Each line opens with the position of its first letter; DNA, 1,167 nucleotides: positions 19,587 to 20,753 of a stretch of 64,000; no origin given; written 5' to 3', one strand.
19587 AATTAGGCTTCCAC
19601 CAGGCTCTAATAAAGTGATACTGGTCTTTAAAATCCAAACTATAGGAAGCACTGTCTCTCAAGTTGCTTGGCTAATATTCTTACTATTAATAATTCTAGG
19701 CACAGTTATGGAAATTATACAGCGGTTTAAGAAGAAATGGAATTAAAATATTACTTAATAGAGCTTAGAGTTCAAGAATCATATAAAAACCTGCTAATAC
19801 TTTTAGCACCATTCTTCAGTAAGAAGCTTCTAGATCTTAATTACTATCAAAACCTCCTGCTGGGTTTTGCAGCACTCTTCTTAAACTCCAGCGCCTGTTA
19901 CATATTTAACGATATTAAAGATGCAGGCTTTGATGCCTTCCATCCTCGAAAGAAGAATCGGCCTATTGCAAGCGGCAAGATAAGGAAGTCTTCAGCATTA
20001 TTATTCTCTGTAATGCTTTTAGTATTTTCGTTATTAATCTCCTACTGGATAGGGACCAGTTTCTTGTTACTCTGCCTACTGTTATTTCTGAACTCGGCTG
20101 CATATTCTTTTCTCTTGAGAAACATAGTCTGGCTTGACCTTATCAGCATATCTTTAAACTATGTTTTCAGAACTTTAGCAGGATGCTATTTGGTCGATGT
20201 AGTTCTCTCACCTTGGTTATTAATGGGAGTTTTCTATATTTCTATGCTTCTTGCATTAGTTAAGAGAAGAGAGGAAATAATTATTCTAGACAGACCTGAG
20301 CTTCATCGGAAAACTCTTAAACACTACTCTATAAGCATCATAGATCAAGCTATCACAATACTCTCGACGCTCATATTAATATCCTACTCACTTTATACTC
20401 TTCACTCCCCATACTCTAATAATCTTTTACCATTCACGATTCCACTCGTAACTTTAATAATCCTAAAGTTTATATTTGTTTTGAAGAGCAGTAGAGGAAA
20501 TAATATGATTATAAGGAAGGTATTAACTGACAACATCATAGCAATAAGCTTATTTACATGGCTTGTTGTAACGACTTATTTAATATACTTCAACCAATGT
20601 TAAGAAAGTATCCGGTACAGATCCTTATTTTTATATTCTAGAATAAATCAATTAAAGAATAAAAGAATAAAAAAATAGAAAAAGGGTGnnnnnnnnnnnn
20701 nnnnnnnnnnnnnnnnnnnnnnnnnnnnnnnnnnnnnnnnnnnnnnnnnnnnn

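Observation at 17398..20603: Overlapping GT-C-like membrane protein and DPPR-synthase-like UbiA gene: candidate lipid-linked pentose glycosylation module in an archaeon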

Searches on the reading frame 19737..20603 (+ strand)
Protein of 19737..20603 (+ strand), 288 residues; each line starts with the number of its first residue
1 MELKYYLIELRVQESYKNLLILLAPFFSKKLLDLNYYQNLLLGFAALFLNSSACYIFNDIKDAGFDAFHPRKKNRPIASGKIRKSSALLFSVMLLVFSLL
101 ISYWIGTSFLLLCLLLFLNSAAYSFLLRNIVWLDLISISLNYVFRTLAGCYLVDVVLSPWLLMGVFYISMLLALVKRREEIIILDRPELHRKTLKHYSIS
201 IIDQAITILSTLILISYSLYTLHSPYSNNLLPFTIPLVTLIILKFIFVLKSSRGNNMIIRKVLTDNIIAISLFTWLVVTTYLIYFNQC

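Call 3: search_protein_families(library=pfam, proteins=[window:19737-20603:+], max_evalue=0.1)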
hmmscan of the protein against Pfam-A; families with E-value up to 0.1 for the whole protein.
window:19737-20603:+ (288 aa): 1 family
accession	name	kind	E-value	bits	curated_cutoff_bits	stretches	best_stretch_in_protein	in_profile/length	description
PF01040.23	UbiA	-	7.6e-22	78.2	34.2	1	38-251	20-234/250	UbiA prenyltransferase family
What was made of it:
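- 19737..20603 (+): 288-aa UbiA-fold polyprenyl-phosphate 5-phosphoribosyltransferase-like enzyme (PPPRS/DPPR-synthase type). PF01040 78 bits (call 3).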

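Call 4: search_protein_families(library=ncbifam, proteins=[window:19737-20603:+], max_evalue=0.1)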
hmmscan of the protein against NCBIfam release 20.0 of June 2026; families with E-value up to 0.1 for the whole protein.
window:19737-20603:+ (288 aa): 22 families
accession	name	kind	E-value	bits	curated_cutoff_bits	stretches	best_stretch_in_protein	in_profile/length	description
NF008977.0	PRK12324.1-2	equivalog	1.7e-56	191.8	234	1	3-286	2-290/297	decaprenyl-phosphate phosphoribosyltransferase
NF008978.0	PRK12324.1-4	equivalog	8.1e-39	133.4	207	1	9-284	38-320/322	decaprenyl-phosphate phosphoribosyltransferase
NF006088.0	PRK08238.1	equivalog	1.4e-37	129.5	351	1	3-199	192-388/482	UbiA family prenyltransferase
NF008976.0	PRK12324.1-1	equivalog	1e-27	97.4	474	1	11-284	26-304/306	decaprenyl-phosphate phosphoribosyltransferase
NF009523.0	PRK12884.1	equivalog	9.7e-11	41.4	269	1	22-253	24-250/279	prenyltransferase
TIGR01475.1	ubiA_other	subfamily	1.2e-10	41.3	180.8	1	19-274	18-273/282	UbiA-like polyprenyltransferase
TIGR01474.1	ubiA_proteo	equivalog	3.9e-10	39.7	275.45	1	42-274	45-275/282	4-hydroxybenzoate octaprenyltransferase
TIGR01473.1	cyoE_ctaB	equivalog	1.1e-09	38.5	210.3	1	38-151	35-150/281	heme o synthase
NF035940.1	prenyl_rel_EboC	equivalog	5.7e-09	35.8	250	1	37-273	39-258/292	UbiA-like protein EboC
NF009514.0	PRK12873.1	equivalog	6.6e-09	35.5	246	1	48-119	57-128/297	4-hydroxybenzoate polyprenyltransferase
NF009515.0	PRK12874.1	equivalog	3.6e-07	29.8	392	1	37-161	46-169/291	4-hydroxybenzoate polyprenyltransferase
NF041585.1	MqnP_Cj_Hp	exception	4.2e-07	29.7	375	1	37-161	39-162/281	menaquinone biosynthesis prenyltransferase MqnP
NF005742.0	PRK07566.1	equivalog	4.4e-07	29.3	313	1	51-143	79-172/315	chlorophyll synthase ChlG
NF003349.0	PRK04375.1-2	equivalog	6.6e-07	28.8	246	1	42-127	63-146/318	heme o synthase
NF009522.0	PRK12883.1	equivalog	1.8e-06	27.7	353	1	37-181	36-179/279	geranylgeranylglycerol-phosphate geranylgeranyltransferase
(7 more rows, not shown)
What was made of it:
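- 19737..20603 (+): NF008977 191.8 bits, below its cutoff of 234; models of other UbiA subfamilies 41 bits or less (call 4).
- On Polyprenyl-phosphate phosphoribosyltransferase (DPPRS/PPPRS; NCBIfam NF008977, Rv3806c type): It is still the best model by 150 bits over models of any other UbiA subfamily (call 4).
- DGGGP synthase, UbiA/MenA, MqnP, heme-o and chlorophyll synthase models score 41 bits or less, against 192 for DPPRS (call 4).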

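Call 6: search_solved_structures(query=window:19737-20603:+, max_evalue=1, show_alignments=2)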
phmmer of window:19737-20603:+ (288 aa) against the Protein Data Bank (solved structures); distinct sequences matched with E-value up to 1: 3.
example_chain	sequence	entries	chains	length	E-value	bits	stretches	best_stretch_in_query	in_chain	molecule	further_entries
8j8j_D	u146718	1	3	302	3.8e-23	85.6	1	10-277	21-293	Decaprenyl-phosphate phosphoribosyltransferase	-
8j8k_A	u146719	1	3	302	9.6e-17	64.6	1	10-277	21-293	Decaprenyl-phosphate phosphoribosyltransferase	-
6m31_A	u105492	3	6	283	0.00022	24.1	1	3-118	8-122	Digeranylgeranylglyceryl phosphate synthase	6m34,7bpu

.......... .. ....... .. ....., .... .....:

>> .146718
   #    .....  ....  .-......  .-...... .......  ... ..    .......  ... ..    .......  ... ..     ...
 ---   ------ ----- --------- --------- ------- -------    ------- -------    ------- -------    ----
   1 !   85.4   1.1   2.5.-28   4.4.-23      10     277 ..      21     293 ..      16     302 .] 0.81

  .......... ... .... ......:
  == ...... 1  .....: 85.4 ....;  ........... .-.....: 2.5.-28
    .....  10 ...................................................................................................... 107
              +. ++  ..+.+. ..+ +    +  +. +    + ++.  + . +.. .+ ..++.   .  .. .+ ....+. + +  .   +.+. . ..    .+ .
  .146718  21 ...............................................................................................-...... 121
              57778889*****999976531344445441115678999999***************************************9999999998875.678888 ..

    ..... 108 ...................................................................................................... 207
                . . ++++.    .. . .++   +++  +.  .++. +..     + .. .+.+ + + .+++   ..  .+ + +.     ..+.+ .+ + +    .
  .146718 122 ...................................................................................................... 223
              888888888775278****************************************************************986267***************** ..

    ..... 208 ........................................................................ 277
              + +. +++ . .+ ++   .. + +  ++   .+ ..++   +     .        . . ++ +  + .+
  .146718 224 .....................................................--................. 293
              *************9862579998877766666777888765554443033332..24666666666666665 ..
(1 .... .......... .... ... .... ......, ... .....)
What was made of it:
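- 19737..20603 (+): Full-length match to 8j8j (Rv3806c) at E=3.8e-23, versus 2e-4 for a DGGGP synthase (call 6).
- Full-length alignment to solved Rv3806c at E=3.8e-23, versus DGGGP synthase at 2e-4 (call 6). The UbiA protein is closest to DPPR synthase (calls 4, 6).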

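Call 25: find_homologous_proteins(query=window:19737-20603:+, max_evalue=1e-10)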
Query window:19737-20603:+ (288 aa): 595 proteins with E <= 1e-10 among 5735 candidates; the best 120 are listed.
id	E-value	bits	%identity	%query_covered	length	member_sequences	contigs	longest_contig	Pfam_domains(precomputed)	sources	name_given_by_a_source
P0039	2.1e-175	600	100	100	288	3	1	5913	PF01040.24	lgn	-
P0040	1.4e-146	505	86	99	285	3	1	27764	PF01040.24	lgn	-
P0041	1.5e-139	482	80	99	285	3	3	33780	PF01040.24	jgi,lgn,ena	jgi:4-hydroxybenzoate polyprenyltransferase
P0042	3.6e-114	399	68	98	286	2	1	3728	PF01040.24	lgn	-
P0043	6.9e-114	398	67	99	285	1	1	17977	PF01040.24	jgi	jgi:4-hydroxybenzoate polyprenyltransferase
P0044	9.6e-104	365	61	98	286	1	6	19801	PF01040.24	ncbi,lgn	ncbi:MAG: UbiA prenyltransferase family protein [Thermoproteota archaeon]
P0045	7.5e-103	362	60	99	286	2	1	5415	PF01040.24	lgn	-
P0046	1.3e-102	361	61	98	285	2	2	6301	PF01040.24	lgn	-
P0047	1.5e-102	361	59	99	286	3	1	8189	PF01040.24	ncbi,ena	-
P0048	2.4e-102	360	63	98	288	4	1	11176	PF01040.24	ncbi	ncbi:MAG: UbiA prenyltransferase family protein [Thermoproteota archaeon]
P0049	1.6e-101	357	60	99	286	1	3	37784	PF01040.24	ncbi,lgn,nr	ncbi:MAG: UbiA prenyltransferase family protein [Thermoproteota archaeon]|nr:UbiA prenyltransferase 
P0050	3.8e-101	356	60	98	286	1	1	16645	PF01040.24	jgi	-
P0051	1.5e-100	354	61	98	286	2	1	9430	PF01040.24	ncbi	-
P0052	2.6e-100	354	59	99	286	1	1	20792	PF01040.24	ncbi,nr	ncbi:MAG: UbiA prenyltransferase family protein [Candidatus Brockarchaeota archaeon]|nr:UbiA prenylt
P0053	3.5e-100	353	60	98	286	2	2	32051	PF01040.24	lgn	-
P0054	3.9e-98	346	61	99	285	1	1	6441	PF01040.24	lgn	-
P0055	5.6e-98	346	59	98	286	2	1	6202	PF01040.24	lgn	-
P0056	6.4e-98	346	58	99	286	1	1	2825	PF01040.24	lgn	-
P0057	9.3e-98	345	59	98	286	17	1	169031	PF01040.24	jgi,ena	-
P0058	2.4e-97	344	60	99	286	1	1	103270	PF01040.24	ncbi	ncbi:MAG: UbiA prenyltransferase family protein [Thermoproteota archaeon]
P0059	3.5e-97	343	59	99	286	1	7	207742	PF01040.24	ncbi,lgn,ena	ncbi:MAG: UbiA prenyltransferase family protein [Thermoproteota archaeon]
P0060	4.8e-97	343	60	99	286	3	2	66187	PF01040.24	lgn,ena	-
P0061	5.5e-97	343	59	99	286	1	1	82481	PF01040.24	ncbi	ncbi:MAG: UbiA prenyltransferase family protein [Thermoproteota archaeon]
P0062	6.2e-97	342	59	99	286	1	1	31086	PF01040.24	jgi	jgi:4-hydroxybenzoate polyprenyltransferase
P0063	7.5e-97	342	59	99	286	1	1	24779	PF01040.24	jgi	jgi:4-hydroxybenzoate polyprenyltransferase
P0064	1.0e-96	342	59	100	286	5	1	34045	PF01040.24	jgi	-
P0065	1.0e-96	342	59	100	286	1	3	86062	PF01040.24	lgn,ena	-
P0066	1.9e-96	341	59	99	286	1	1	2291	PF01040.24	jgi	-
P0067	1.9e-96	341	59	100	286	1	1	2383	PF01040.24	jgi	-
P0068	2.2e-96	341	59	100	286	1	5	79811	PF01040.24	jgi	jgi:4-hydroxybenzoate polyprenyltransferase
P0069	6.1e-96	339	59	100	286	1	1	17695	PF01040.24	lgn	-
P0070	7.0e-96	339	58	99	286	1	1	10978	PF01040.24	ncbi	ncbi:MAG: UbiA prenyltransferase family protein [Thermoproteota archaeon]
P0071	1.3e-95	338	58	100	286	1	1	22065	PF01040.24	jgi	jgi:4-hydroxybenzoate polyprenyltransferase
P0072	1.7e-95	338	59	99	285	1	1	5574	PF01040.24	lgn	-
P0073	4.4e-95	336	58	99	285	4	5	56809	PF01040.24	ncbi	ncbi:MAG: UbiA prenyltransferase family protein [Thermoproteota archaeon]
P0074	6.4e-94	333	56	100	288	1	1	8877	PF01040.24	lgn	-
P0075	7.5e-87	309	54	97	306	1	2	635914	PF01040.24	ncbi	ncbi:MAG: UbiA prenyltransferase family protein [Thermoproteota archaeon]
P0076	1.0e-84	302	63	78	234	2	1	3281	PF01040.24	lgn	-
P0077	9.0e-57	211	59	62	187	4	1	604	PF01040.24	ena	-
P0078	4.8e-51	192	40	98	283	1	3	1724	PF01040.24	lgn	-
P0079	1.7e-50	190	37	96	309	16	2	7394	PF01040.24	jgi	-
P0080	1.0e-49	188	40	99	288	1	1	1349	PF01040.24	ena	-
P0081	1.3e-49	187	40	95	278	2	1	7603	PF01040.24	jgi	-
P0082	3.3e-46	176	39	98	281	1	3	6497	PF01040.24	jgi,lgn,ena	-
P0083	4.2e-46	176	37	97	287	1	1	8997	PF01040.24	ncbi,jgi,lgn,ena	-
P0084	9.7e-46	175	38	97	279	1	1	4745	PF01040.24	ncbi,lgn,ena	-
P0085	2.7e-45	173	36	98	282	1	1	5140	PF01040.24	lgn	-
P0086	7.1e-45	172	37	95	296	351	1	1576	PF01040.24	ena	-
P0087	2.0e-44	170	35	97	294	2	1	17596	PF01040.24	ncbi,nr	ncbi:decaprenyl-phosphate phosphoribosyltransferase [Methanophagales archaeon]|nr:MAG: decaprenyl-ph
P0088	4.5e-44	169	37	98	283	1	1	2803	PF01040.24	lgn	-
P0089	6.0e-44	169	41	82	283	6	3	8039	PF01040.24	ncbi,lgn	ncbi:MAG: decaprenyl-phosphate phosphoribosyltransferase [Nitrososphaerota archaeon]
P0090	6.3e-44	169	38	95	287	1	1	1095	PF01040.24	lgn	-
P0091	7.7e-44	168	36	98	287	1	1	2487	PF01040.24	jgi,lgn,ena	-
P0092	1.8e-43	167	37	98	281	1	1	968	PF01040.24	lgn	-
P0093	2.3e-43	167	36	99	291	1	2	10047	PF01040.24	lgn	-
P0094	4.6e-43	166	38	95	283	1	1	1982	PF01040.24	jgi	-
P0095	5.1e-43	166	38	98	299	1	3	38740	PF01040.24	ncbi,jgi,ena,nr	ncbi:MAG: decaprenyl-phosphate phosphoribosyltransferase [Candidatus Cloacimonas sp. 4484_209]|nr:MA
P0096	7.1e-43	165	40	86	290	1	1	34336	PF01040.24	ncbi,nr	ncbi:MAG: decaprenyl-phosphate phosphoribosyltransferase [Candidatus Goldbacteria bacterium]|nr:deca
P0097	1.2e-42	164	41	76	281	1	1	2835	PF01040.24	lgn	-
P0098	1.7e-42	164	38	95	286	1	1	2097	PF01040.24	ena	-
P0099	2.1e-42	164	38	87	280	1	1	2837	PF01040.24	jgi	jgi:4-hydroxybenzoate polyprenyltransferase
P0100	5.7e-42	162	34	95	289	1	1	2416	PF01040.24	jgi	jgi:4-hydroxybenzoate polyprenyltransferase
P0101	8.9e-42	162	37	85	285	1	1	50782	PF01040.24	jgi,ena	-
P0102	9.1e-42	162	35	98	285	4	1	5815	PF01040.24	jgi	-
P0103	1.4e-41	161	34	97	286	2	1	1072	PF01040.24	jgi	-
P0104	1.6e-41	161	36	95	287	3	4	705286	PF01040.24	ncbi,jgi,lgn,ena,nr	ncbi:decaprenyl-phosphate phosphoribosyltransferase [Candidatus Woesearchaeota archaeon]|nr:decapren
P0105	1.8e-41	161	38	85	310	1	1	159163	PF01040.24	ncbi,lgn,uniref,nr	ncbi:decaprenyl-phosphate phosphoribosyltransferase [Methanocella conradii]|uniref:decaprenyl-phosph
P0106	2.0e-41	160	36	97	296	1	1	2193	PF01040.24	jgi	jgi:4-hydroxybenzoate polyprenyltransferase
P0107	3.3e-41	160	36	95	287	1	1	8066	PF01040.24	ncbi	-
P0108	3.9e-41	159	43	82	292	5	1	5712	PF01040.24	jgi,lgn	-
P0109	3.9e-41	159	36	96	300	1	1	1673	PF01040.24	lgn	-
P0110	4.2e-41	159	35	97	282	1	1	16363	PF01040.24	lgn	-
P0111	6.1e-41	159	34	96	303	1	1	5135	PF01040.24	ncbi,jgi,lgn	-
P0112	9.7e-41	158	37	93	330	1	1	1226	PF01040.24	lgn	-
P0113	9.7e-41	158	35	92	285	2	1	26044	PF01040.24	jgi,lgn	jgi:4-hydroxybenzoate polyprenyltransferase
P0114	1.8e-40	157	33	96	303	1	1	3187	PF01040.24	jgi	-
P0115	2.0e-40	157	36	95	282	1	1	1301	PF01040.24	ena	-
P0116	2.1e-40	157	35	96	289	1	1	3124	PF01040.24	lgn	-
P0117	2.3e-40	157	34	96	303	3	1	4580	PF01040.24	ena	-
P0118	2.5e-40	157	36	96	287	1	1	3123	PF01040.24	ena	-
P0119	2.7e-40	157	34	98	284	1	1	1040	PF01040.24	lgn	-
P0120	2.7e-40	157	36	96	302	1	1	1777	PF01040.24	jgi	jgi:4-hydroxybenzoate polyprenyltransferase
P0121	2.8e-40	157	36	97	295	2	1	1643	PF01040.24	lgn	-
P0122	3.1e-40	157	34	96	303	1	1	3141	PF01040.24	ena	-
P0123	3.2e-40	156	40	84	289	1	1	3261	PF01040.24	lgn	-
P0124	3.5e-40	156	37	84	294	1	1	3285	PF01040.24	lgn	-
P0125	3.6e-40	156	34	96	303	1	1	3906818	PF01040.24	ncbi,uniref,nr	ncbi:UbiA prenyltransferase family protein [Halosolutus gelatinilyticus]|uniref:UbiA prenyltransfera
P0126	3.7e-40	156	33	98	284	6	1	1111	PF01040.24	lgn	-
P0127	3.8e-40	156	33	96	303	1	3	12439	PF01040.24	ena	-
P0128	3.9e-40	156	33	96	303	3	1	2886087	PF01040.24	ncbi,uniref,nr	ncbi:UbiA prenyltransferase family protein [Halobaculum sp. CBA1158]|uniref:UbiA prenyltransferase f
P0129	4.9e-40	156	34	98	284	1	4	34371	PF01040.24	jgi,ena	-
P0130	5.3e-40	156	34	96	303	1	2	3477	PF01040.24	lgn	-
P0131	7.2e-40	155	34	96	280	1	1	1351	PF01040.24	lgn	-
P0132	9.1e-40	155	38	78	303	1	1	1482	PF01040.24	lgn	-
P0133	9.2e-40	155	37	88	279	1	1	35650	PF01040.24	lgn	-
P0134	1.1e-39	155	34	90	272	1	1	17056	PF01040.24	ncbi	-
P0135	1.1e-39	155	33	96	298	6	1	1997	PF01040.24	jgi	-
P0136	1.2e-39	155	41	85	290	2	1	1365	PF01040.24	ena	-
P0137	1.5e-39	154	34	95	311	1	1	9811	PF01040.24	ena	-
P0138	1.5e-39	154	33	97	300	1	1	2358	PF01040.24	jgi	jgi:4-hydroxybenzoate polyprenyltransferase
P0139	1.5e-39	154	34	98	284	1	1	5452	PF01040.24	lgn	-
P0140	1.5e-39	154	36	92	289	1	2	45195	PF01040.24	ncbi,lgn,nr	ncbi:MAG: decaprenyl-phosphate phosphoribosyltransferase [Anaerolineales bacterium]|nr:decaprenyl-ph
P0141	1.7e-39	154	33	96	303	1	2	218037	PF01040.24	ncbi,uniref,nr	ncbi:decaprenyl-phosphate phosphoribosyltransferase [Halorubrum sp. SS7]|uniref:decaprenyl-phosphate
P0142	1.9e-39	154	34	94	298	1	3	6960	PF01040.24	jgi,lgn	jgi:4-hydroxybenzoate polyprenyltransferase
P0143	2.3e-39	154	37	78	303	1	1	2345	PF01040.24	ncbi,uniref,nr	ncbi:decaprenyl-phosphate phosphoribosyltransferase [Halorubrum sp. SP3]|uniref:decaprenyl-phosphate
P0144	2.4e-39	154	35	95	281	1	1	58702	PF01040.24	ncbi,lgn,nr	ncbi:MAG: UbiA family prenyltransferase [bacterium]|nr:UbiA family prenyltransferase [bacterium]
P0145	2.6e-39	153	37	78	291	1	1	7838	PF01040.24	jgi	jgi:4-hydroxybenzoate polyprenyltransferase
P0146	2.7e-39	153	34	96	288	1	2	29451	PF01040.24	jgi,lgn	jgi:4-hydroxybenzoate polyprenyltransferase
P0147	2.8e-39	153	34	96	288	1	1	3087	PF01040.24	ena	-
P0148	3.1e-39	153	38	85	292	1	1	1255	PF01040.24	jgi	jgi:4-hydroxybenzoate polyprenyltransferase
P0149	3.2e-39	153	33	96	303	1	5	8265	PF01040.24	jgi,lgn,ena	-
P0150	3.4e-39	153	34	96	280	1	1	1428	PF01040.24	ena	-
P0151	3.5e-39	153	37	87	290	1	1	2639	PF01040.24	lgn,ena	-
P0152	3.7e-39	153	34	96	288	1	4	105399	PF01040.24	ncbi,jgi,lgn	-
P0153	3.8e-39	153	33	96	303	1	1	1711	PF01040.24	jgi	jgi:4-hydroxybenzoate polyprenyltransferase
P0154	3.9e-39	153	34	95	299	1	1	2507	PF01040.24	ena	-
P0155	4.2e-39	153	32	96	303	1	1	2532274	PF01040.24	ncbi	-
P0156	5.0e-39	153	34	96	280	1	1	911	PF01040.24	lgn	-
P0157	5.0e-39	153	36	94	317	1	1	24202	PF01040.24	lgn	-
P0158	5.1e-39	153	37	85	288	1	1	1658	PF01040.24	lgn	-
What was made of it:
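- It matches the general UbiA Pfam family (call 3), and JGI annotates homologs as 4-hydroxybenzoate polyprenyltransferase (call 25).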

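Call 58: find_encoding_contigs(protein=P0105, flank=8000, max_places=1)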
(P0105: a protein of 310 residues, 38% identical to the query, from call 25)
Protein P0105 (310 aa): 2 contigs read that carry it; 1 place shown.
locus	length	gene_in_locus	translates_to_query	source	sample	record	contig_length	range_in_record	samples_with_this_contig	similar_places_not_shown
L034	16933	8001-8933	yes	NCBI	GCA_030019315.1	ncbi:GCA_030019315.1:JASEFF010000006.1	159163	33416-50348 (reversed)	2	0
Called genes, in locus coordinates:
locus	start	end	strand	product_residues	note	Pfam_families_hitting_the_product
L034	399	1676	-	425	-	PF20604:DUF6798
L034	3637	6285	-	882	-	-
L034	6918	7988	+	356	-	PF04015:DUF362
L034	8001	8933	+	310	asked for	PF01040:UbiA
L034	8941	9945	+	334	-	PF03706:LPG_synthase_TM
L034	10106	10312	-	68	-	PF02350:Epimerase_2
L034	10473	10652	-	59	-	-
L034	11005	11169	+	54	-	-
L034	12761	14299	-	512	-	-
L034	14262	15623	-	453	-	PF13676:TIR_2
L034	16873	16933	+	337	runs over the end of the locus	-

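Call 59: find_encoding_contigs(protein=P0125, flank=8000, max_places=1)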
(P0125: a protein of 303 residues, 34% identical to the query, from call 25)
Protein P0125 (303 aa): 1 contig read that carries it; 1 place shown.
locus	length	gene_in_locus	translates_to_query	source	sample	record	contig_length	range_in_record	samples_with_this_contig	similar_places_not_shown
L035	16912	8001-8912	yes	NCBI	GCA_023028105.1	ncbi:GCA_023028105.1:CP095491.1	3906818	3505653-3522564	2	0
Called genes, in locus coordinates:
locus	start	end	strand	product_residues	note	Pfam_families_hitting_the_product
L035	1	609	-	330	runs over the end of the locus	PF01933:CofD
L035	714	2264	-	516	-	PF04107:GCS2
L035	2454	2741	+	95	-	-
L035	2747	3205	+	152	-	PF00072:Response_reg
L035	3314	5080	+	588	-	PF04675:DNA_ligase_A_N, PF01068:DNA_ligase_A_M, PF04679:DNA_ligase_A_C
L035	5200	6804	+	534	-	PF02366:PMT, PF13231:PMT_2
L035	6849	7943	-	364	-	PF01073:3Beta_HSD, PF01370:Epimerase, PF02719:Polysacc_synt_2 (weak), PF04321:RmlD_sub_bind, PF13460:NAD_binding_10, PF16363:GDP_Man_Dehyd, PF07993:NAD_binding_4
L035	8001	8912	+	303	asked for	PF01040:UbiA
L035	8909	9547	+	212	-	PF02811:PHP, PF13263:PHP_C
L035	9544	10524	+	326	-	PF03706:LPG_synthase_TM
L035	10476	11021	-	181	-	-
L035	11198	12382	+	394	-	PF00155:Aminotran_1_2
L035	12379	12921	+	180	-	PF13238:AAA_18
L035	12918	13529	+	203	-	PF01066:CDP-OH_P_transf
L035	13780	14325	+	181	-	PF26602:HVO_2718_N, PF24250:HVO_2718, PF13560:HTH_31 (weak), PF01381:HTH_3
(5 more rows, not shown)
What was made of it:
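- A haloarchaeal genome has PMT-type GT-C, epimerase, UbiA, PHP and LPG_synthase_TM together (call 59).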

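Call 60: find_encoding_contigs(protein=P0104, flank=8000, max_places=1)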
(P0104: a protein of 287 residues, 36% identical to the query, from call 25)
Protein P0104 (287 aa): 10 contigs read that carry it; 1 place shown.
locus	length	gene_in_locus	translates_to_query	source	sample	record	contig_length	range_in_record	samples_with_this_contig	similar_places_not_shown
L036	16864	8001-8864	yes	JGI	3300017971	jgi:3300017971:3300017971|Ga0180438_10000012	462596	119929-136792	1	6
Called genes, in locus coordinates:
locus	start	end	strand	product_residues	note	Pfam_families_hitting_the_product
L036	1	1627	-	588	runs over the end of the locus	PF21211:FkbH_N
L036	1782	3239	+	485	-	PF03062:MBOAT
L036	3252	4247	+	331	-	-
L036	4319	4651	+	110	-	PF01402:RHH_1 (faint)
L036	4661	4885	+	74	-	-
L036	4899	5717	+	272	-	PF01507:PAPS_reduct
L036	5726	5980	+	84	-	PF09834:DUF2061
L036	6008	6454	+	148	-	PF11969:DcpS_C, PF01230:HIT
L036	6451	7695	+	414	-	PF00009:GTP_EFTU, PF01926:MMR_HSR1 (faint), PF03144:GTP_EFTU_D2, PF22594:GTP-eEF1A_C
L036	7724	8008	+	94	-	-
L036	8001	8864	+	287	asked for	PF01040:UbiA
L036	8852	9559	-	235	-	PF00483:NTP_transferase, PF01128:IspD, PF12804:NTP_transf_3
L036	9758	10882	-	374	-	PF05833:NFACT_N, PF06831:H2TH (faint)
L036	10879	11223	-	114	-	PF00892:EamA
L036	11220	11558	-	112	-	PF00892:EamA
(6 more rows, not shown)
